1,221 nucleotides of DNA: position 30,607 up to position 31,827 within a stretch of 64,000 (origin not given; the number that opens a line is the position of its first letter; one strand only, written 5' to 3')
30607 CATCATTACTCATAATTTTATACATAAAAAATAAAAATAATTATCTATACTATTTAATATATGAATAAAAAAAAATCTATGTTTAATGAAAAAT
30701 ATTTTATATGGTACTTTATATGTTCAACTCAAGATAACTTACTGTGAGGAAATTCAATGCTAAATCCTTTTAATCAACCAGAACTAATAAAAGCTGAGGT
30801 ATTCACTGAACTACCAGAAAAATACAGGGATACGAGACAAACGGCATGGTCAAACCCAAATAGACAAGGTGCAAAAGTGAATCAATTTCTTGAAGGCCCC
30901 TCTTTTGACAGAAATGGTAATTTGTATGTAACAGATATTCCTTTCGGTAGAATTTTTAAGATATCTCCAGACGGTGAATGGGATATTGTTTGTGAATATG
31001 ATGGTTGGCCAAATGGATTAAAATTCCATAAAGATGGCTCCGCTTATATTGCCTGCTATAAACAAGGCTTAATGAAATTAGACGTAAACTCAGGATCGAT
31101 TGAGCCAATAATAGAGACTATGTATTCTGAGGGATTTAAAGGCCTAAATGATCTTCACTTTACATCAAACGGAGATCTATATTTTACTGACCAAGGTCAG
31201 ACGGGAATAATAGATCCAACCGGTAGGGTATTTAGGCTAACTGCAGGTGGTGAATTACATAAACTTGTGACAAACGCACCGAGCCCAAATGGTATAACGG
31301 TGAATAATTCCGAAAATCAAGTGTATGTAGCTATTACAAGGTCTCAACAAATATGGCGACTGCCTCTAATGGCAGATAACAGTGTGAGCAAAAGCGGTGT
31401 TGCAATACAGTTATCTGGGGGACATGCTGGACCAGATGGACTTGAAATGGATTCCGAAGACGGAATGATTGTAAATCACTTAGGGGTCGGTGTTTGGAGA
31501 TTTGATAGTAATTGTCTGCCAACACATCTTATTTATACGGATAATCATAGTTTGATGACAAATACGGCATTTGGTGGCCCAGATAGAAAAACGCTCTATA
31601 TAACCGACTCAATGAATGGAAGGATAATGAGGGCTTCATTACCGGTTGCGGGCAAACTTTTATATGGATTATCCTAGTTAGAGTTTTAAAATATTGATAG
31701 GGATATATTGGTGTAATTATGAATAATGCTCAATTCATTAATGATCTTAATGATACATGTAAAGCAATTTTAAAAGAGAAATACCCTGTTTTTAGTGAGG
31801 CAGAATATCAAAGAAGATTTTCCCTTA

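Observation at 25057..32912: Orphan CoA-dependent catabolic cluster with two different CoA-transferase families, a MenB/BadI-like crotonase and no regulator or transporter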

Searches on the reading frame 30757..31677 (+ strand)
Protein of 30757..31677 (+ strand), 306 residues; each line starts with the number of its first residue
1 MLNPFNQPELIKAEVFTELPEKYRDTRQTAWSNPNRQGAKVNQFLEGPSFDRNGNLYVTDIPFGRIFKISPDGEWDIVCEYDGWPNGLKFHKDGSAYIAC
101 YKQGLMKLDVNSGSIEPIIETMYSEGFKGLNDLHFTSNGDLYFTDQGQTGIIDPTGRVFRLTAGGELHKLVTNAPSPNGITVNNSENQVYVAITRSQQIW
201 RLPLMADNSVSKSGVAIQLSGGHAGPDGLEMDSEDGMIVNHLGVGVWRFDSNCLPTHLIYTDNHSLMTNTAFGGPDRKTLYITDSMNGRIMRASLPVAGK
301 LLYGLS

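Call 3: search_protein_families(library=pfam, proteins=[window:30757-31677:+])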
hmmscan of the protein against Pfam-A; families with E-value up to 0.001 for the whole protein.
window:30757-31677:+ (306 aa): 3 families
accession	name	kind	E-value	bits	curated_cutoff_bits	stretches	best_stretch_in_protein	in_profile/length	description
PF08450.18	SGL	-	7.6e-36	124.4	26.3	1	46-283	3-243/246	SMP-30/Gluconolactonase/LRE-like region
PF01436.27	NHL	-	1.1e-06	28.9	20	0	176-200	3-26/28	NHL repeat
PF22701.2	Mala_s_1-like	-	0.00086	19.6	27.5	0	51-143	96-192/195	Mal s 1 allergenic protein-like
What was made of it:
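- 30757..31677 (+): SMP-30/gluconolactonase-fold six-bladed propeller, probably a lactonase; divergent from the operon. Optional part of the module. SGL 124 bits (call 3).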

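Call 4: search_protein_families(library=ncbifam, proteins=[window:30757-31677:+])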
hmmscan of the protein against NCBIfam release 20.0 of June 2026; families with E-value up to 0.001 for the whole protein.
window:30757-31677:+ (306 aa): 2 families
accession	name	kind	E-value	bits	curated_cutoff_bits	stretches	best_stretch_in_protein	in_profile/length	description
NF033206.1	ScyE_fam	subfamily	1.6e-12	47.7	80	1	121-192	246-318/333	ScyD/ScyE family protein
NF035926.1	scyF_NHL_VPEP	equivalog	1.2e-06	28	350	0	85-194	154-265/376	scytonemin biosynthesis PEP-CTERM protein ScyF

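Call 30: search_solved_structures(query=window:30757-31677:+, max_evalue=0.00001)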
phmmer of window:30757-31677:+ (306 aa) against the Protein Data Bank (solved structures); distinct sequences matched with E-value up to 0.00001: 37.
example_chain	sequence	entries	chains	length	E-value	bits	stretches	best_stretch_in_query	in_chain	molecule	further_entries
2dso_A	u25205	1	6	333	4.5e-20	75.1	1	27-245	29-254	Drp35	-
2dg0_A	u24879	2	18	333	2.2e-19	72.8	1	27-245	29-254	DrP35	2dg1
8djf_A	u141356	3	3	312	5.5e-19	71.5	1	104-292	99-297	Gluconolactonase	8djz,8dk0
7ris_A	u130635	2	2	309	5.7e-19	71.4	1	104-292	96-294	Beta-propeller lactonase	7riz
2iat_A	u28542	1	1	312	1e-12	50.9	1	45-293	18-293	Diisopropylfluorophosphatase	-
2iar_A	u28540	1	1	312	2.1e-12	49.9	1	45-294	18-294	Diisopropylfluorophosphatase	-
2ias_A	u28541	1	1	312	3.3e-12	49.2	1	45-293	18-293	Diisopropylfluorophosphatase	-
2iav_A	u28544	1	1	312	3.3e-12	49.2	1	45-294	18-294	Diisopropylfluorophosphatase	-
2iau_A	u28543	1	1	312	3.8e-12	49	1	45-293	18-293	Diisopropylfluorophosphatase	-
1e1a_A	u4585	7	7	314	5.9e-12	48.4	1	45-293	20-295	DIISOPROPYLFLUOROPHOSPHATASE | Phosphotriesterase | Diisopropyl-fluorophosphatase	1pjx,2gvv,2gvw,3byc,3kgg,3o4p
2iao_A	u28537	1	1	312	6.3e-12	48.3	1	45-293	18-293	DIISOPROPYLFLUOROPHOSPHATASE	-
2iaq_A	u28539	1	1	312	7.6e-12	48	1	45-292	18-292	Diisopropylfluorophosphatase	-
2iax_A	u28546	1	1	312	1.1e-11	47.5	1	45-293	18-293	Diisopropylfluorophosphatase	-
2iap_A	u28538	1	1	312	1.3e-11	47.3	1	46-293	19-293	Diisopropylfluorophosphatase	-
3hli_A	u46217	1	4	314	1.4e-11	47.2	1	45-293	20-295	Diisopropyl-fluorophosphatase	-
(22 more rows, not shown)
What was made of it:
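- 30757..31677 (+): Closest PDB entries are lactonase Drp35 (4.5e-20) and beta-propeller lactonases 7ris/8djf (call 30).
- On SMP-30/gluconolactonase/LRE-like: Nearest solved relatives are lactonases (call 30).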

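Call 54: find_related_loci(query=A3, collection=metagenome_contigs, flank=8000)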
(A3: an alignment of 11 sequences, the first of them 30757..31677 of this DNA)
Query A3 (306 aa) in metagenome_contigs; peptide patterns used: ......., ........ (x = any residue, [..] = any of these).
600 stretches matched a pattern (row limit reached: there are more); 585 encode a relative of the query (tblastn E <= 1e-3); the best 80 are kept; 80 distinct loci.
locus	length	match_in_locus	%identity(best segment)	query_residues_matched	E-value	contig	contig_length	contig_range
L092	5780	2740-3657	97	1-306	0e+0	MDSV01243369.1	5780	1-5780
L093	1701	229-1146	70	1-306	1e-167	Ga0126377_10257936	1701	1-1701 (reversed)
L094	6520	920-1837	70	1-306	5e-154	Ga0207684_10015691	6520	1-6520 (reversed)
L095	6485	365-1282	70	1-306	4e-154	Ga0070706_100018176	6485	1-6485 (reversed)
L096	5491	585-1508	70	1-306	1e-154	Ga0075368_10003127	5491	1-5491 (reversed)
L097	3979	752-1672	70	1-305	4e-157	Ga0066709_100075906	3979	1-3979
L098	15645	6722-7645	69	1-306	3e-152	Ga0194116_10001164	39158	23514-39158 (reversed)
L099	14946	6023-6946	69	1-306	2e-151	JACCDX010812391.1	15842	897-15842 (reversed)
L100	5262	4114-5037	68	1-306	7e-153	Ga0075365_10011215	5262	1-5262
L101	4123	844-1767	68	1-306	2e-154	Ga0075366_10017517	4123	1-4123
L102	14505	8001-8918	69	1-304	3e-150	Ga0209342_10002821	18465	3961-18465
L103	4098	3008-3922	70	1-305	4e-154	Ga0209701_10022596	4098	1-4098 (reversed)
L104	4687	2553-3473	69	1-305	1e-152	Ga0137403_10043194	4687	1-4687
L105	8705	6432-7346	70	1-305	4e-150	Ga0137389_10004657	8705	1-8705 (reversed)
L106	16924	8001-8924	69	1-306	9e-150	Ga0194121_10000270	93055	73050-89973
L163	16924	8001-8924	66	1-306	1e-141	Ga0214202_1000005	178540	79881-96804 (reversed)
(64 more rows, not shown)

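Call 57: search_protein_families(library=pfam, proteins=[L163:1826-3748:+, L163:4083-5063:-, L163:5125-6672:-, L163:6917-7906:-, L163:8914-9663:+, L163:9664-10719:+, L163:10692-11723:+, L163:11756-12457:-, L163:12544-13953:+, L163:14518-15819:-], max_evalue=0.00001)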
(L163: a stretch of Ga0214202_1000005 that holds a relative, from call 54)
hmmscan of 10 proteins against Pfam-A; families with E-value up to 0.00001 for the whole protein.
L163:1826-3748:+ (640 aa): 7 families
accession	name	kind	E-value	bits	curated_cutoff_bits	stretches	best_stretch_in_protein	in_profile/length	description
PF00005.33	ABC_tran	-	9.6e-51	172.4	25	2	20-182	2-137/137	ABC transporter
PF13304.12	AAA_21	-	2.4e-19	71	27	1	113-213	213-303/304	AAA domain, putative AbiEii toxin, Type IV TA system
PF16326.10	ABC_tran_CTD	-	7.3e-15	55.4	32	1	567-634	1-67/69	ABC transporter C-terminal domain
PF02463.25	SMC_N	-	4.6e-12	46.3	40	0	33-216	28-205/220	RecF/RecN/SMC N terminal domain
PF12848.13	ABC_tran_Xtn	-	3e-11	43.7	25.9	1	221-296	1-78/85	ABC transporter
PF13191.12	AAA_16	-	7e-08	33.6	32.6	0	346-481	29-158/167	AAA ATPase domain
PF00006.31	ATP-synt_ab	-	9.5e-06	25.8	29.5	0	333-363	6-36/213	ATP synthase alpha/beta family, nucleotide-binding domain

L163:4083-5063:- (326 aa): 2 families
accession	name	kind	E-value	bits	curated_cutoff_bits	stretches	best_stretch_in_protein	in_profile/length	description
PF01556.23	DnaJ_C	-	6.2e-40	137.2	26.6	1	145-298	3-152/152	DnaJ C terminal domain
PF00226.36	DnaJ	-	3.7e-27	94.7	27.8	1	5-66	1-63/63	DnaJ domain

L163:5125-6672:- (515 aa): 2 families
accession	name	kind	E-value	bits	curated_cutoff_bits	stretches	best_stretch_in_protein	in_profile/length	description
PF20629.2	GD_AH_C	-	1.1e-93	313.5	26.8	1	270-513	1-241/242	D-galactarate/Altronate dehydratase, C-terminal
PF04295.18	GD_AH_second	-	1.2e-46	158.6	27.3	1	119-261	1-136/136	D-galactarate dehydratase/Altronate hydrolase, second domain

L163:6917-7906:- (329 aa): 2 families
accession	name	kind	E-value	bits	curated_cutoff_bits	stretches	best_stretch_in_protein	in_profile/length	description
PF02737.24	3HCDH_N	-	2.9e-43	148.3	22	1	21-202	1-179/180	3-hydroxyacyl-CoA dehydrogenase, NAD binding domain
PF00725.27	3HCDH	-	3.1e-17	63.3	22.1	1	205-303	1-97/97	3-hydroxyacyl-CoA dehydrogenase, C-terminal domain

L163:8914-9663:+ (249 aa): 2 families
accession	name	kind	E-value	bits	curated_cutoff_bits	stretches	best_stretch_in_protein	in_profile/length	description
PF07702.18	UTRA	-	9.7e-17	61.5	23.8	1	114-237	19-140/141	UTRA domain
PF00392.27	GntR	-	2.1e-15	56.6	27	1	12-75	1-64/64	Bacterial regulatory proteins, gntR family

L163:9664-10719:+ (351 aa): 1 family
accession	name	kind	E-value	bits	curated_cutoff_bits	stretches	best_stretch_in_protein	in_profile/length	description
PF02615.19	Ldh_2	-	9.9e-107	357.3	38.8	1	7-338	2-333/333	Malate/L-lactate dehydrogenase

L163:10692-11723:+ (343 aa): 1 family
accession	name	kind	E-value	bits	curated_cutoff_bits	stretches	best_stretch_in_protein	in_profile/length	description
PF03401.19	TctC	-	7.8e-69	232.7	27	1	68-338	2-272/274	Tripartite tricarboxylate transporter family receptor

L163:11756-12457:- (233 aa): 2 families
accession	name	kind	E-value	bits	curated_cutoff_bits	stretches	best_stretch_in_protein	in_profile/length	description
PF02678.22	Pirin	-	6.9e-34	116.6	26.1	1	8-119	6-108/108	Pirin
PF17954.7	Pirin_C_2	-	8.8e-24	84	22.9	1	146-231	1-86/86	Quercetinase C-terminal cupin domain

L163:12544-13953:+ (469 aa): 1 family
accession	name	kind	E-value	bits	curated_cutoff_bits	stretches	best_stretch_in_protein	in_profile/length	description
PF16868.10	NMT1_3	-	8.5e-14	52.3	27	1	61-245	1-193/289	NMT1-like family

L163:14518-15819:- (433 aa): 3 families
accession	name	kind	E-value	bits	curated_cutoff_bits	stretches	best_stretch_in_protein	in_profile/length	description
PF21706.3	FCSD_central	-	2.5e-45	153.8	27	1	174-288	1-116/116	Sulfide dehydrogenase [flavocytochrome c] flavoprotein chain, central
PF09242.17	FCSD-flav_bind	-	2.9e-23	82.4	26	1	366-432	1-71/71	Flavocytochrome c sulphide dehydrogenase, flavin-binding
PF07992.20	Pyr_redox_2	-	8.2e-15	55.4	26.1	1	41-159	2-123/291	Pyridine nucleotide-disulphide oxidoreductase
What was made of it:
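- The lactonase's own context is an acid-sugar dehydratase, 3HCDH, Ldh_2 and TctC (call 57).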
